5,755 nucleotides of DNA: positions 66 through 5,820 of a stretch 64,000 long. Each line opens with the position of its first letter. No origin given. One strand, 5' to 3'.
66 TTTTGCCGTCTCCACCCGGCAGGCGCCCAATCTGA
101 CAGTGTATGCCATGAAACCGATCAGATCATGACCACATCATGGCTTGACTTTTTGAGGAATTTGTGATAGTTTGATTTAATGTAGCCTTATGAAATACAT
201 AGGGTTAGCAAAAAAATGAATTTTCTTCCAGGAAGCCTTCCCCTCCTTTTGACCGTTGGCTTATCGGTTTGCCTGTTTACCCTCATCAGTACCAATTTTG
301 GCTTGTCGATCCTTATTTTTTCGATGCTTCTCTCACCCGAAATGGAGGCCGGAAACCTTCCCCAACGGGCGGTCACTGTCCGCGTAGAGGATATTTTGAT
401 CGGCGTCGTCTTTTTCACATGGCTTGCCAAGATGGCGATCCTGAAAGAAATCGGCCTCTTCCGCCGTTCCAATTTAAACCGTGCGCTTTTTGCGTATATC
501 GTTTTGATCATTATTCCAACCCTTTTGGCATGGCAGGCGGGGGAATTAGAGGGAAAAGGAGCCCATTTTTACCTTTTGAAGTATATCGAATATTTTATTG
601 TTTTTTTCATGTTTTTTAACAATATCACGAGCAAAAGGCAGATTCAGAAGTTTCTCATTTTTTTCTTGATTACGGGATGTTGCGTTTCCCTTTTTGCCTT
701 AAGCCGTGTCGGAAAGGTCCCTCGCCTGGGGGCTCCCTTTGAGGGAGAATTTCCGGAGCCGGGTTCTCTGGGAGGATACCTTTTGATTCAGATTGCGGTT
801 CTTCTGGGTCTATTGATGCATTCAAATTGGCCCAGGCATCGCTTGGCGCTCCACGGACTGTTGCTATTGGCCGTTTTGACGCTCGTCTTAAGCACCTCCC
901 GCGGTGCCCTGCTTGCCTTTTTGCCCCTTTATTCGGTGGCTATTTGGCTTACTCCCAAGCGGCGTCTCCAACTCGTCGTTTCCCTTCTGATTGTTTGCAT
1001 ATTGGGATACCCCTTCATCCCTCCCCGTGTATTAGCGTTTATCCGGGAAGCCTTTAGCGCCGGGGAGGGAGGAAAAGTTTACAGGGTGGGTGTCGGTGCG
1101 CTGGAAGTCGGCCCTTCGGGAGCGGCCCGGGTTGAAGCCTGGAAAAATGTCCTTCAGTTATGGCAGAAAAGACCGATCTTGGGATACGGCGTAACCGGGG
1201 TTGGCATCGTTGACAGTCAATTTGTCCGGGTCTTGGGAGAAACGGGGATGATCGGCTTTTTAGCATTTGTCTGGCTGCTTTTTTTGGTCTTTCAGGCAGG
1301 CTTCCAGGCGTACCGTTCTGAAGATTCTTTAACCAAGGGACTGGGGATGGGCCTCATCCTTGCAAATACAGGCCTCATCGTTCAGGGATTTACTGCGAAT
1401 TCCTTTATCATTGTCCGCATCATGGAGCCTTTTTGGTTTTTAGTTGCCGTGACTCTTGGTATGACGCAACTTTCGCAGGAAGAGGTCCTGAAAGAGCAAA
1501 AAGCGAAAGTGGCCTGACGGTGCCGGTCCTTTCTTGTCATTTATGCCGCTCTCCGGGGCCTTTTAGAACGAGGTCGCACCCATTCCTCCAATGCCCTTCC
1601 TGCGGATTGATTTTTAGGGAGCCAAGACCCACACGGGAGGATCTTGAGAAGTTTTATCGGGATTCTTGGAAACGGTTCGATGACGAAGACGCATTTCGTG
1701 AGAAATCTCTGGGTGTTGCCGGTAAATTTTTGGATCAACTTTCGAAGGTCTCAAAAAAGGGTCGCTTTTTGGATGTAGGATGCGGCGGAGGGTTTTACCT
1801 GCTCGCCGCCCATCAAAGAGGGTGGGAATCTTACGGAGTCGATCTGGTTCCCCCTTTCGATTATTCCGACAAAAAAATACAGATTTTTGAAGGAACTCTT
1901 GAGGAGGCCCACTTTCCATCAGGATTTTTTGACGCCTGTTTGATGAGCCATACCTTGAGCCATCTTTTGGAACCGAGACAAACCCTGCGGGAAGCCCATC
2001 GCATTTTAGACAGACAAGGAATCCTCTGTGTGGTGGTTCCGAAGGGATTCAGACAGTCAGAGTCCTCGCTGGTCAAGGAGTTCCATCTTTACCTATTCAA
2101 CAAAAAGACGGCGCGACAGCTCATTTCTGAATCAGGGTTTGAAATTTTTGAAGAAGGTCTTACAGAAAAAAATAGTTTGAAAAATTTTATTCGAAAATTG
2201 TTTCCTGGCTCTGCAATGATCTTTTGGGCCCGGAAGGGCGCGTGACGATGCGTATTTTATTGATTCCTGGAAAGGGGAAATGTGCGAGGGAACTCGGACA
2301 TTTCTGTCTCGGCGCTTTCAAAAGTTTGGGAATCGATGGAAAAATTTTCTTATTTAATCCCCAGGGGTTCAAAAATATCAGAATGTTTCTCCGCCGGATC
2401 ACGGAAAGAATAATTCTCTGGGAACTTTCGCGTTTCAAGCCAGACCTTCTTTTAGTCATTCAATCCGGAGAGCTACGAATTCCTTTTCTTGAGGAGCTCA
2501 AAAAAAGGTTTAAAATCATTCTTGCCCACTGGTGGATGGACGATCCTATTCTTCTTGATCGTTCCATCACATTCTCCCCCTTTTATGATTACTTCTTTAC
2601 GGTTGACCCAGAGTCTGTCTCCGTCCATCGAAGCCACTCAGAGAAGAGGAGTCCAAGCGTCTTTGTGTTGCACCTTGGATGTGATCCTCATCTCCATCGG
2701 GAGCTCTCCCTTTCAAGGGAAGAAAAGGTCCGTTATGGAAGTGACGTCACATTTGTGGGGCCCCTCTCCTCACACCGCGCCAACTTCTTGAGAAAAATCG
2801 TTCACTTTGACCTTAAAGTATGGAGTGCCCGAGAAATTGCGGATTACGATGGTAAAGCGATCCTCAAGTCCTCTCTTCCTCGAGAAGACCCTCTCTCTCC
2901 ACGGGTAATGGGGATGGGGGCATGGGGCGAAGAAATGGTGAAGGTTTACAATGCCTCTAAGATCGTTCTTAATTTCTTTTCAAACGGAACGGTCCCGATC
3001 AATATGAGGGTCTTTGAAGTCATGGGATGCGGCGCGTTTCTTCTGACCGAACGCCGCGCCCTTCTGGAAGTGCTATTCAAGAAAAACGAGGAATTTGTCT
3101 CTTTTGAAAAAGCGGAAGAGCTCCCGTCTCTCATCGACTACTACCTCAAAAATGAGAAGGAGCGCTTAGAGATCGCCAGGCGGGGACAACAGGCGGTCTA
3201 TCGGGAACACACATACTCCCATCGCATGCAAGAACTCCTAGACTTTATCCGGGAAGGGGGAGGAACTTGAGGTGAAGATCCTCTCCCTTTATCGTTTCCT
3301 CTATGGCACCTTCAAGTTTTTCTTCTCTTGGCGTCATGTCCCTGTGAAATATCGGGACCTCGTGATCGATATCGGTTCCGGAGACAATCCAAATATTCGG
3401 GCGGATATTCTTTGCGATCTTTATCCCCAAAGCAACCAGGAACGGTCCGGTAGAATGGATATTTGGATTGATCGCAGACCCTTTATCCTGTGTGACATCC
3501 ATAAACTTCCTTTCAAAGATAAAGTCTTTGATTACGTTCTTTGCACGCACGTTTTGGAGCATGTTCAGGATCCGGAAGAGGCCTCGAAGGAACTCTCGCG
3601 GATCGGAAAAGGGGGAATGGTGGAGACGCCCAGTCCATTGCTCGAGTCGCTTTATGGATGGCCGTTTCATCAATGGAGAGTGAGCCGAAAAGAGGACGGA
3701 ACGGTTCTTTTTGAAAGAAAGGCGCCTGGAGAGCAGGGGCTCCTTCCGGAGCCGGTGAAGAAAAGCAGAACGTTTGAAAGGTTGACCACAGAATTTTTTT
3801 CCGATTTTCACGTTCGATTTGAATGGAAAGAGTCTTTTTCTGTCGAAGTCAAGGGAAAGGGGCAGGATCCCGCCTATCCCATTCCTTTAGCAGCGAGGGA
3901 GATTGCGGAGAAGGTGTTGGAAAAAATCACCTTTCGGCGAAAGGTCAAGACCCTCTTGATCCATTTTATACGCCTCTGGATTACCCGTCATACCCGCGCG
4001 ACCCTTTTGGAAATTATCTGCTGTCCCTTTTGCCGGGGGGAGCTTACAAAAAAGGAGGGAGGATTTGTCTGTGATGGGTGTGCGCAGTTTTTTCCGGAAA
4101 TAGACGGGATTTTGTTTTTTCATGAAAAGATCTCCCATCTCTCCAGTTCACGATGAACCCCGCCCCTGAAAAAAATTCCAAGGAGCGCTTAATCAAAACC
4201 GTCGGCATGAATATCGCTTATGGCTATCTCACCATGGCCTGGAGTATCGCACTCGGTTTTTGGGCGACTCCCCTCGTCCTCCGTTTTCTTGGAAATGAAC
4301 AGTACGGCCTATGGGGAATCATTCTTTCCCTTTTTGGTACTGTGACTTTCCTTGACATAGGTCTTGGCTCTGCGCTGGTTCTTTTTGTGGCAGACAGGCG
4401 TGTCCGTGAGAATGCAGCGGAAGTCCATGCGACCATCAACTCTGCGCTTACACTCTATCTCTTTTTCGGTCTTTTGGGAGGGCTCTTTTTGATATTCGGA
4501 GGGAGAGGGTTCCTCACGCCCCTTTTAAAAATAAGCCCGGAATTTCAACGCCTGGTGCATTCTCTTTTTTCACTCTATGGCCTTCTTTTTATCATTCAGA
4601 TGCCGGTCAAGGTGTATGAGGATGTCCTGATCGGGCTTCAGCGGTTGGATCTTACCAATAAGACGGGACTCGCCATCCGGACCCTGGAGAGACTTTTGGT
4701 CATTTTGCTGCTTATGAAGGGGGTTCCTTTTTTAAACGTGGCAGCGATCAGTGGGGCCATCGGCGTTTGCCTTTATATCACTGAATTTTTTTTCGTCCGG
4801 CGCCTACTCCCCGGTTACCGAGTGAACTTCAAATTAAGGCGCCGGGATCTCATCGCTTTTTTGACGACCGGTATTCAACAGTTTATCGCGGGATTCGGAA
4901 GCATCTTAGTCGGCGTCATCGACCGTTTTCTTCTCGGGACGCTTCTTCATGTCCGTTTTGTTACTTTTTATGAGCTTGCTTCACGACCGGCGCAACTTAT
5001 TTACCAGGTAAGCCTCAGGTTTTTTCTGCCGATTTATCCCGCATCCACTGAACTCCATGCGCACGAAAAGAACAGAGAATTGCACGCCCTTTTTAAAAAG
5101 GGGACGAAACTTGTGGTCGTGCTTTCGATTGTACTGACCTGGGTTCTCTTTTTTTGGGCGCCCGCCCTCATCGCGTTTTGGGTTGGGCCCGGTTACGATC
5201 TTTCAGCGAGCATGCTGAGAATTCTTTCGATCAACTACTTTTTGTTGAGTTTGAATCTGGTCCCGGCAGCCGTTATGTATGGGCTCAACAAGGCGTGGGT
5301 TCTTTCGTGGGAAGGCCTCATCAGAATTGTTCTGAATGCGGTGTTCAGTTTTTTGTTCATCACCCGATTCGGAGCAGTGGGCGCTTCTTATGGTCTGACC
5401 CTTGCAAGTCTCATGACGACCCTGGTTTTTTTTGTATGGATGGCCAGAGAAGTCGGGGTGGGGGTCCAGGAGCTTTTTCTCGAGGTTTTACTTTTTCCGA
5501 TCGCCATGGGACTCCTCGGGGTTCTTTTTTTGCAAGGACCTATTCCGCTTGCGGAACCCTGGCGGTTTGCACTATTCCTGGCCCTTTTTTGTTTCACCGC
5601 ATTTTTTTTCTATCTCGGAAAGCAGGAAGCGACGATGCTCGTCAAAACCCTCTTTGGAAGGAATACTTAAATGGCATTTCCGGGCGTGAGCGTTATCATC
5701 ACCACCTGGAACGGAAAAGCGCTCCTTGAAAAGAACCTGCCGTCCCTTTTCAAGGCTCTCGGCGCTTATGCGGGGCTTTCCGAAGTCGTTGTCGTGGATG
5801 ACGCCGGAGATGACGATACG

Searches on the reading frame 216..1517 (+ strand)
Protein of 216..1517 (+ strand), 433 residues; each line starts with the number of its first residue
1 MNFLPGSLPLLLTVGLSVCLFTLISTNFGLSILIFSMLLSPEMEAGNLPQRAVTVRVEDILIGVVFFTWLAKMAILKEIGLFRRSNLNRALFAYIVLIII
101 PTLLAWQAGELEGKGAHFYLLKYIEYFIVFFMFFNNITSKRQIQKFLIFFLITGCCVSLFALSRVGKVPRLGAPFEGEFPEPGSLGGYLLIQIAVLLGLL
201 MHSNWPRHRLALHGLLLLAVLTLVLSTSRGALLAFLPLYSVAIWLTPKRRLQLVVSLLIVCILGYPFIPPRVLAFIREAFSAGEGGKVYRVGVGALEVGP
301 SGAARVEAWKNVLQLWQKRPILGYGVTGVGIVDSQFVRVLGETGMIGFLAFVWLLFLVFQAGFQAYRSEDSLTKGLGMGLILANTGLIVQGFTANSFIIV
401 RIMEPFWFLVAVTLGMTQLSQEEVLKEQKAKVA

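Call 37: find_encoding_contigs(protein=window:216-1517:+, flank=10000, max_places=1)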
Protein window:216-1517:+ (433 aa): 6 contigs read that carry it; 1 place shown.
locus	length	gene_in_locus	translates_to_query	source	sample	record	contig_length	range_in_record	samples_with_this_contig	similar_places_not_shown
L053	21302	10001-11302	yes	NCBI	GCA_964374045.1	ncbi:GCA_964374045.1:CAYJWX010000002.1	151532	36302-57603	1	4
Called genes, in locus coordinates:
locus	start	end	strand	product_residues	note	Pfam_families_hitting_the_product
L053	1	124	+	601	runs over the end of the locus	PF13807:GNVR (weak)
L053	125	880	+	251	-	PF00535:Glycos_transf_2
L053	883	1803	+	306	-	PF13489:Methyltransf_23, PF02353:CMAS (faint), PF08003:Methyltransf_9, PF13847:Methyltransf_31, PF08241:Methyltransf_11, PF08242:Methyltransf_12, PF13649:Methyltransf_25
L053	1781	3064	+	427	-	PF09594:GT87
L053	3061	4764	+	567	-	-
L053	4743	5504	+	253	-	PF00535:Glycos_transf_2, PF13641:Glyco_tranf_2_3 (weak)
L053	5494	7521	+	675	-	-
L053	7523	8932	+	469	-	PF13489:Methyltransf_23, PF08241:Methyltransf_11, PF08242:Methyltransf_12, PF13649:Methyltransf_25, PF13847:Methyltransf_31, PF00535:Glycos_transf_2, PF10111:Glyco_tranf_2_2, PF13641:Glyco_tranf_2_3, +1 more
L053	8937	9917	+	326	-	PF08003:Methyltransf_9, PF13489:Methyltransf_23, PF13847:Methyltransf_31, PF08241:Methyltransf_11, PF08242:Methyltransf_12, PF13649:Methyltransf_25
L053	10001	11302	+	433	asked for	PF04932:Wzy_C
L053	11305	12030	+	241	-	PF13489:Methyltransf_23, PF07021:MetW (weak), PF13649:Methyltransf_25, PF13847:Methyltransf_31 (faint), PF08241:Methyltransf_11, PF08242:Methyltransf_12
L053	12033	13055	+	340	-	PF13524:Glyco_trans_1_2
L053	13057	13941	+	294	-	PF13489:Methyltransf_23 (weak), PF08241:Methyltransf_11, PF13649:Methyltransf_25 (faint), PF13847:Methyltransf_31 (weak), PF03966:Trm112p (weak)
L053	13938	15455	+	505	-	PF03023:MurJ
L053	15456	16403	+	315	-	PF00535:Glycos_transf_2, PF13641:Glyco_tranf_2_3, PF13506:Glyco_transf_21 (weak), PF13632:Glyco_trans_2_3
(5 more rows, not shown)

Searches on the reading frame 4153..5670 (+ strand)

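Call 11: search_protein_families(library=pfam, proteins=[window:4153-5670:+], max_evalue=0.00001)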
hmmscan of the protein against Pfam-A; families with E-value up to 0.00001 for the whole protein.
window:4153-5670:+ (505 aa): 1 family
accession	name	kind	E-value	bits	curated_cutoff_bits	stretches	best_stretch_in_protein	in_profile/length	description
PF03023.19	MurJ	-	5e-08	32.4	27.4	1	196-458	158-428/451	Lipid II flippase MurJ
